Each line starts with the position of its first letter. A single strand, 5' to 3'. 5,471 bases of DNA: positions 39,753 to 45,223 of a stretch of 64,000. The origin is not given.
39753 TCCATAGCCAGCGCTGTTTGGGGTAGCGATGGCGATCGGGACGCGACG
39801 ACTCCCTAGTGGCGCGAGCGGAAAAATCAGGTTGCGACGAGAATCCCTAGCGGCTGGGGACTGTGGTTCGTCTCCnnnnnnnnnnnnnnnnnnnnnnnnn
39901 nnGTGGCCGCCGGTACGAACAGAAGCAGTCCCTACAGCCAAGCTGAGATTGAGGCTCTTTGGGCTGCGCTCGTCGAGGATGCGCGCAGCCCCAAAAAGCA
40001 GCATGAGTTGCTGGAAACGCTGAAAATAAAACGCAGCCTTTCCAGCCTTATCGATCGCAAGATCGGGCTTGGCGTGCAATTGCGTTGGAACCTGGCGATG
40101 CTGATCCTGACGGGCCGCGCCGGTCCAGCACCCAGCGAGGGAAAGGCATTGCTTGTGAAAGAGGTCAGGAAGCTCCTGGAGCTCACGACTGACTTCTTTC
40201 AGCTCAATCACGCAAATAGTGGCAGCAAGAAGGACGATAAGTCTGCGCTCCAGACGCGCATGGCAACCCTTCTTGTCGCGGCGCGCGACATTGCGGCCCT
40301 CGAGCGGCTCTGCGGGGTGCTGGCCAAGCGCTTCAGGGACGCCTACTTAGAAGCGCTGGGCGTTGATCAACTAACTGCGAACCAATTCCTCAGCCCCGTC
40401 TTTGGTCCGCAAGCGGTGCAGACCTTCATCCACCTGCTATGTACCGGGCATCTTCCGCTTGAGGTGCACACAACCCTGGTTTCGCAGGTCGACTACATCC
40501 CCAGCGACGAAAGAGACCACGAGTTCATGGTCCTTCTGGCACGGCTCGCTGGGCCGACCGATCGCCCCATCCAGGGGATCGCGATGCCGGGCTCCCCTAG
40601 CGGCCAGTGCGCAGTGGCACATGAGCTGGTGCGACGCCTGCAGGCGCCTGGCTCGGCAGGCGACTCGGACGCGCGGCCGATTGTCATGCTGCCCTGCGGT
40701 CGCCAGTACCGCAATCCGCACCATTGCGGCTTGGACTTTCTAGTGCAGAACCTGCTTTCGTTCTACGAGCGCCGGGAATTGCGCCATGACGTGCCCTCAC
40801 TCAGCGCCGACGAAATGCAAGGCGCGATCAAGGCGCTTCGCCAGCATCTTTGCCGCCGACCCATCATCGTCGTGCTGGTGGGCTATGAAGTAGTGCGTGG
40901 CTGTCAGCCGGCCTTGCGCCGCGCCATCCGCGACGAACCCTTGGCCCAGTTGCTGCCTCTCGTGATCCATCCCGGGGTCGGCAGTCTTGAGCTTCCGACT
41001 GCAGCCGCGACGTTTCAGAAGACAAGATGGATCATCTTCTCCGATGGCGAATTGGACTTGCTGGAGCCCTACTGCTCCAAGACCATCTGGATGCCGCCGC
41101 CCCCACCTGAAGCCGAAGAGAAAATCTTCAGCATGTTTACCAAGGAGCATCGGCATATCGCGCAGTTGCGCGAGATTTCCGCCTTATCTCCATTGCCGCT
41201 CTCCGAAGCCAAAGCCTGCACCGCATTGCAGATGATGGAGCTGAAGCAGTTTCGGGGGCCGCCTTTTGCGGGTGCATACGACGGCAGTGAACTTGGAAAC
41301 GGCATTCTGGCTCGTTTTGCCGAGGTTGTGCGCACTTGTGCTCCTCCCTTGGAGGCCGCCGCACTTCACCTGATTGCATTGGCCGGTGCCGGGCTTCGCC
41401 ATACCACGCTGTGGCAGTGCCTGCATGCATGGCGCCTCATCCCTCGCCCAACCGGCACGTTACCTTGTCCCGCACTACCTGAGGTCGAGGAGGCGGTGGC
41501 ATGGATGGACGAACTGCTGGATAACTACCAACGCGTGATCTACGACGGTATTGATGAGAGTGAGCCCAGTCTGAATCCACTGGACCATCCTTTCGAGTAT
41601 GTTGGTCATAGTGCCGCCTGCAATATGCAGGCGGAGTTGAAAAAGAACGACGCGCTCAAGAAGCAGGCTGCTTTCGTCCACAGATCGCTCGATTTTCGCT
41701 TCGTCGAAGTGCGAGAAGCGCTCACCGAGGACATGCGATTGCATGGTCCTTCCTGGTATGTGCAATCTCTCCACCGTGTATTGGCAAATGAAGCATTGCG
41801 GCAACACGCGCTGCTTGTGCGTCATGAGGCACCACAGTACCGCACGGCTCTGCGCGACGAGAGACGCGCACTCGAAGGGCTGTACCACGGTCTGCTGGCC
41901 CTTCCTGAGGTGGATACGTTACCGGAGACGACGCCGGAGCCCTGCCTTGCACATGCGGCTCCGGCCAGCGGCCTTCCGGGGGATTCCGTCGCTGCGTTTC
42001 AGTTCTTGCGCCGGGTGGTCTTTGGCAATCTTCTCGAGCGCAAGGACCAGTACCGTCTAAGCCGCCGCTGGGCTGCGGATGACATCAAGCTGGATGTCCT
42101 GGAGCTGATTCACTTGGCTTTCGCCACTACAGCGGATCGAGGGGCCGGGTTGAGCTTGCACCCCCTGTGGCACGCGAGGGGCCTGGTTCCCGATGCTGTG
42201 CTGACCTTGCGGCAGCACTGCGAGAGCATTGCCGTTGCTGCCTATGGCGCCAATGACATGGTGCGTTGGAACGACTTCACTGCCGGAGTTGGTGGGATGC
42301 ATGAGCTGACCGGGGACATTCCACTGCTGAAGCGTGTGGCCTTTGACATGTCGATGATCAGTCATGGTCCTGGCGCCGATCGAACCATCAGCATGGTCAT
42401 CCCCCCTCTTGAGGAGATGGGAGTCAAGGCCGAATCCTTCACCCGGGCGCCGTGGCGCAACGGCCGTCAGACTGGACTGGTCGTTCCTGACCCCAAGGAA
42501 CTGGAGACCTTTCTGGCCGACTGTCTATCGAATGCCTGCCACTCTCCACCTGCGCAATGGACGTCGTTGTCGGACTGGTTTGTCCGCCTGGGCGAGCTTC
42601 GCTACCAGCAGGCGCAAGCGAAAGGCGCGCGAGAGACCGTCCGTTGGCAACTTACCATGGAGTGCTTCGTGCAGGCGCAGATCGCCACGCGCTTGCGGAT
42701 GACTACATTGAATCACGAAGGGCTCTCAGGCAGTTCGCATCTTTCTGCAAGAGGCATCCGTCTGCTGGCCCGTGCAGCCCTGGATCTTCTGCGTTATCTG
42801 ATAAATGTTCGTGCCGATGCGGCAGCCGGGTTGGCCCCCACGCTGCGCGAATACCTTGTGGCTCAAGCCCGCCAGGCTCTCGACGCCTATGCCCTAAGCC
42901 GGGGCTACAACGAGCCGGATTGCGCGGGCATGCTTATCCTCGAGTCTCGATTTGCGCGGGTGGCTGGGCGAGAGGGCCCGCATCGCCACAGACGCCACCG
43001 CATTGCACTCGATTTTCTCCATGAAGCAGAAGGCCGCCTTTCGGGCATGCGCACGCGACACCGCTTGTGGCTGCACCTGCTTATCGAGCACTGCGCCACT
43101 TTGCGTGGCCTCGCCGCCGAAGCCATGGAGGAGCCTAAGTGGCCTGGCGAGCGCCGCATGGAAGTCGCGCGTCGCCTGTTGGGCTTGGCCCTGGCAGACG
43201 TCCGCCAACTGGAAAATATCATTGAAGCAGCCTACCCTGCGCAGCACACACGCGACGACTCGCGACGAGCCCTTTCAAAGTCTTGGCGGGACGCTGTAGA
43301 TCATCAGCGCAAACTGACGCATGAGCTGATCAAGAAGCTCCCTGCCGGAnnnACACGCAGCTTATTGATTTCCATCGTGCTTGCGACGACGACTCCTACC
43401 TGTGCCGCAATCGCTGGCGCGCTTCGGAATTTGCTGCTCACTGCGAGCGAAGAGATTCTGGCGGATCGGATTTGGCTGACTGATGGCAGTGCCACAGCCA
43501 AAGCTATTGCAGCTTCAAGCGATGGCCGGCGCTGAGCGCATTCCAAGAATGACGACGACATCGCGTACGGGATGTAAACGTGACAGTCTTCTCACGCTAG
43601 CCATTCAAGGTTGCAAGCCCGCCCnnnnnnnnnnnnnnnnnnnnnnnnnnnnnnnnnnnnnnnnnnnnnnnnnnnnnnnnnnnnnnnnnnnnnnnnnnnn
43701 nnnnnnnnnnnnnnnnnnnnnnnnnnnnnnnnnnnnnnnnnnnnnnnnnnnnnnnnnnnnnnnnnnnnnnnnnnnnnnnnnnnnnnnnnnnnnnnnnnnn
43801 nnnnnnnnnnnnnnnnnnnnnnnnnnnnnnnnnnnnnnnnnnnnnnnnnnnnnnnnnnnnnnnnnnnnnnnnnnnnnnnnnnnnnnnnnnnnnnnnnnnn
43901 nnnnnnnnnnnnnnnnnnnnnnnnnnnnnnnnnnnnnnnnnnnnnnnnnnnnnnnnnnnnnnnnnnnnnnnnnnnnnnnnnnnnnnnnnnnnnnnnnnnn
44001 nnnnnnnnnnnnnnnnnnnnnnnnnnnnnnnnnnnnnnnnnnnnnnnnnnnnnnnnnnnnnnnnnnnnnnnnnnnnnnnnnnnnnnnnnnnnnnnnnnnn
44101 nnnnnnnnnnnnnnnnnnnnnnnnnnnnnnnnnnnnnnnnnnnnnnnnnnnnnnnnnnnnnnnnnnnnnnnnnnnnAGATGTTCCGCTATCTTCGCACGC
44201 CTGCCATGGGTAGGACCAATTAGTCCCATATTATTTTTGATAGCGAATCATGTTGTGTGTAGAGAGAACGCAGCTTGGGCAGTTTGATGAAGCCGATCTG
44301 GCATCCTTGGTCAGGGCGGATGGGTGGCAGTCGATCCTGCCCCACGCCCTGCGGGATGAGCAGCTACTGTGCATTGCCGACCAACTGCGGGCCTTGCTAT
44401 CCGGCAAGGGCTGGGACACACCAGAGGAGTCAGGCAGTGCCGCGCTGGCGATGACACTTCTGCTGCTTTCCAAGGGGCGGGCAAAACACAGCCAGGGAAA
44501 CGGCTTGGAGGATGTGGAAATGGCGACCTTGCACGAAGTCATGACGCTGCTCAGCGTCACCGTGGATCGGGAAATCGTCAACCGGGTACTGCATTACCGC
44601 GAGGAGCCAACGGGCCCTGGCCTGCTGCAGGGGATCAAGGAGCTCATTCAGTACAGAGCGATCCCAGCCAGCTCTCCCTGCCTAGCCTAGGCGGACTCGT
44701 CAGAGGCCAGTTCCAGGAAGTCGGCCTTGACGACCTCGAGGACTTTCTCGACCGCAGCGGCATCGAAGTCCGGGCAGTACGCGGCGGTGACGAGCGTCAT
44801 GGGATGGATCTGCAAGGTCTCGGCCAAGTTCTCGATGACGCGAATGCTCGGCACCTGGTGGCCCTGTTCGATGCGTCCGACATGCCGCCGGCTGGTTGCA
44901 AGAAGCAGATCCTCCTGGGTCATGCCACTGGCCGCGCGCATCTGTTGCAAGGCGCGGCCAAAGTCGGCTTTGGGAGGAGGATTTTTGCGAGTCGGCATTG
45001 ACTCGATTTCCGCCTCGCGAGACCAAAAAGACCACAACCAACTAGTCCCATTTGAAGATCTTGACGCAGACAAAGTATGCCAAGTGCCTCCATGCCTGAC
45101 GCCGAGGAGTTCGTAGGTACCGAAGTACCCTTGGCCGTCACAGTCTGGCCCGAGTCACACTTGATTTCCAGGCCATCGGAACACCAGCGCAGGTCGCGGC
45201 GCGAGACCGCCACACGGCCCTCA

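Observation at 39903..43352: ~1150-aa orphan protein with a degenerate P-loop-like core and a long helical-repeat tail, divergent from the oxygenase/YbaK pair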

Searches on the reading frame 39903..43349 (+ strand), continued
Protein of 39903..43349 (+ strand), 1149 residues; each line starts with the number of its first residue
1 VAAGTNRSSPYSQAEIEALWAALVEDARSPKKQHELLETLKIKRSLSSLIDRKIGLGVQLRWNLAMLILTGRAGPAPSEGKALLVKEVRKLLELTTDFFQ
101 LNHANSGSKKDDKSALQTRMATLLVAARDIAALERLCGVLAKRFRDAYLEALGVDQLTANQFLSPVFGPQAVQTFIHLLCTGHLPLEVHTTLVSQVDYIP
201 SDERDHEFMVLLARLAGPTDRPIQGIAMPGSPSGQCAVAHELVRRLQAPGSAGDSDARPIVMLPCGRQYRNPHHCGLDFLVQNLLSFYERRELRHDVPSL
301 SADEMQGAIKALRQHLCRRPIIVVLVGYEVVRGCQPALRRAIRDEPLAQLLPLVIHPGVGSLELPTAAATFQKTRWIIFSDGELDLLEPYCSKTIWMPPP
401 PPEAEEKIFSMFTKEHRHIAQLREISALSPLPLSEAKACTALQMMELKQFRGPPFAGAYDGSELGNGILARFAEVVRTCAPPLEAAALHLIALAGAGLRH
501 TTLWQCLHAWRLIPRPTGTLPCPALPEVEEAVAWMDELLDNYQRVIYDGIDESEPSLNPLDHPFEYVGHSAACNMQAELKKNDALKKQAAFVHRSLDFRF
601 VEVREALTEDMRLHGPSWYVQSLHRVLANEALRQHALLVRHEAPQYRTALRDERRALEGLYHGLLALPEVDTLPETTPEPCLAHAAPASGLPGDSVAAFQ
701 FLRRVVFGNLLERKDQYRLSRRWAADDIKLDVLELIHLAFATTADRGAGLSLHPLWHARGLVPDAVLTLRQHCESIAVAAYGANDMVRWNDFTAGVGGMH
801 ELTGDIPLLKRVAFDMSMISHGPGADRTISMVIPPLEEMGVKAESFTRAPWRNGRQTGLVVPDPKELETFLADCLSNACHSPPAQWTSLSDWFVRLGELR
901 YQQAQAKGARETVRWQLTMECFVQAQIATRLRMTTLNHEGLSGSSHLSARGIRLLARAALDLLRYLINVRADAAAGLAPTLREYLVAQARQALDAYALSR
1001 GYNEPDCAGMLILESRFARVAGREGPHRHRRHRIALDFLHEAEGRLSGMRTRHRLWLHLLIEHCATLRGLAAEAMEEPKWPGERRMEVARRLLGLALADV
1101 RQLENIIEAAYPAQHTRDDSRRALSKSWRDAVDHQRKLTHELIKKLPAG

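Call 101: search_solved_structures(query=L002:4485-4904:-, max_evalue=1)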
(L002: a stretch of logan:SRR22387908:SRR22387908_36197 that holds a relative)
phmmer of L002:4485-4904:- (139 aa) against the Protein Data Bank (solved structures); distinct sequences matched with E-value up to 1: 1.
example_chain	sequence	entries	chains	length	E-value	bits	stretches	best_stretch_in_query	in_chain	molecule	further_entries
2gax_A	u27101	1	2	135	0.0036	20.6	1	7-98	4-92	hypothetical protein Atu0240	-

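Call 104: find_related_loci(query=A1, collection=metagenome_contigs, flank=6000)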
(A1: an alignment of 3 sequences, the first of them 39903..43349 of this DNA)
Query A1 (1149 aa) in metagenome_contigs; peptide patterns used: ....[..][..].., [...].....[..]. (x = any residue, [..] = any of these).
91 stretches matched a pattern, but none encodes a relative of the query by tblastn (E <= 1e-3).

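Call 108: find_related_loci(query=A6, collection=viral_contigs, flank=7000)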
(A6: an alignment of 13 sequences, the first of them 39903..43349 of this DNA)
Query A6 (1149 aa) in viral_contigs; peptide patterns used: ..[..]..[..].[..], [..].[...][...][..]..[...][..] (x = any residue, [..] = any of these).
33 stretches matched a pattern, but none encodes a relative of the query by tblastn (E <= 1e-3).

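Call 109: find_encoding_contigs(protein=P0024, flank=7000, max_places=1)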
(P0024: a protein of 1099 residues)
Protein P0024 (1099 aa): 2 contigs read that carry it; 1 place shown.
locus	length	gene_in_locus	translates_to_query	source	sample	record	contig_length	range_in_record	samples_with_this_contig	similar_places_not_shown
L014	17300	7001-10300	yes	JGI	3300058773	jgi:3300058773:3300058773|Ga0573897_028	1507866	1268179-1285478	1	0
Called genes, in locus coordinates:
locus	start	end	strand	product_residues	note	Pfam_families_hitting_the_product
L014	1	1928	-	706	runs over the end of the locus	-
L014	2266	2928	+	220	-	PF00589:Phage_integrase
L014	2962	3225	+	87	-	-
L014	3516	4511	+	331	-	PF26345:ScoMcrA_N, PF01844:HNH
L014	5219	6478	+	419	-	-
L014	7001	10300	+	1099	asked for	-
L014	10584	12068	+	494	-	PF11074:DUF2779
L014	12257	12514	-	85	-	-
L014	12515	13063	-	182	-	PF13560:HTH_31, PF01381:HTH_3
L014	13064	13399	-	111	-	-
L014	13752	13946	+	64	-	-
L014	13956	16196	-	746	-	-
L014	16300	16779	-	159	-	PF04542:Sigma70_r2 (weak), PF08281:Sigma70_r4_2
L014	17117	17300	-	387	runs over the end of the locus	-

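Call 110: search_protein_families(library=ncbifam, alignment_id=A5, max_evalue=0.1)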
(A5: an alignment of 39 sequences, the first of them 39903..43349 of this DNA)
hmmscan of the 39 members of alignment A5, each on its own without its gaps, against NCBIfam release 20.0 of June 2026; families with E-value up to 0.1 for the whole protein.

A. member 1, window:39903-43349:+ (1149 aa): 0 families

B. families by the number of members that match (of 39 scanned): 4 families
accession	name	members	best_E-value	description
NF006119.0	PRK08264.1-5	1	0.032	SDR family oxidoreductase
NF047569.1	LIC10421_LIC12816_fam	1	0.035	LIC10421/LIC12816 family protein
NF004057.0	PRK05575.1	1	0.057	precorrin-8X methylmutase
NF041708.1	RiPP_phane_HaaA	1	0.096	HaaA family cyclophane-containing RiPP peptide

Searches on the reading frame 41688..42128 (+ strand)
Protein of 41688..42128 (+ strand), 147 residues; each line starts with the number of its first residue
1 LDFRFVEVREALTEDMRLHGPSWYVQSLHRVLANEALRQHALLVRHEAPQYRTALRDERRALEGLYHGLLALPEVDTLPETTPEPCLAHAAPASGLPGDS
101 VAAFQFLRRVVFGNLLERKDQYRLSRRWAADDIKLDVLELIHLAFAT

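Call 81: search_solved_structures(query=A7, max_evalue=10)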
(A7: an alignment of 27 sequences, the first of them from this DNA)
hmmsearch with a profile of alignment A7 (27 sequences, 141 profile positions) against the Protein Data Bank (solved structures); distinct sequences matched with E-value up to 10: 0.

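Call 82: search_protein_families(library=pfam, alignment_id=A7, max_evalue=1)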
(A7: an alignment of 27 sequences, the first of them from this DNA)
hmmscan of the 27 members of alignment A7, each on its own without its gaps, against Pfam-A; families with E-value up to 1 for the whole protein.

A. member 1, seq(147 aa): 0 families

B. families by the number of members that match (of 27 scanned): 11 families
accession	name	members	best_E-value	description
PF15479.11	DUF4639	1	0.0033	Domain of unknown function (DUF4639)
PF23445.2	SNRNP200_wHTH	1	0.03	Winged Helix-turn-helix domain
PF20965.2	DZF_C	1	0.038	DZF C-terminal domain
PF20797.2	HepT-like_2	1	0.049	HepT-like protein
PF05616.18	Neisseria_TspB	1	0.16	Neisseria meningitidis TspB protein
PF04788.19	DUF620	1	0.17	Protein of unknown function (DUF620)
PF00698.26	Acyl_transf_1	1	0.19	Acyl transferase domain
PF10814.13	CwsA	1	0.21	Cell wall synthesis protein CwsA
PF10150.14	RNase_E_G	1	0.24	Ribonuclease E/G family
PF14776.11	UNC-79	1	0.34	Cation-channel complex subunit UNC-79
PF14717.12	DUF4465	1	0.35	Domain of unknown function (DUF4465)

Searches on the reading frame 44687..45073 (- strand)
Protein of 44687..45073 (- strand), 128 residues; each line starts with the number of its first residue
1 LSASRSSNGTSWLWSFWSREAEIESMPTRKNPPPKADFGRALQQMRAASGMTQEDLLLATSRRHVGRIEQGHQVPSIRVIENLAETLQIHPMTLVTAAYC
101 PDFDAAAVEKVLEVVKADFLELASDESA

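Call 76: search_protein_families(library=pfam, proteins=[window:44687-45073:-], max_evalue=0.01)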
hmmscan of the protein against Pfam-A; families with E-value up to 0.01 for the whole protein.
window:44687-45073:- (128 aa): 2 families
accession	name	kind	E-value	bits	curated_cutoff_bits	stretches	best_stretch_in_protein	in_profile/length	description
PF13560.12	HTH_31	-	3e-10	40.7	27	1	37-89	1-56/64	Helix-turn-helix domain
PF01381.28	HTH_3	-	2.8e-07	30.9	23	1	42-91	1-52/55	Helix-turn-helix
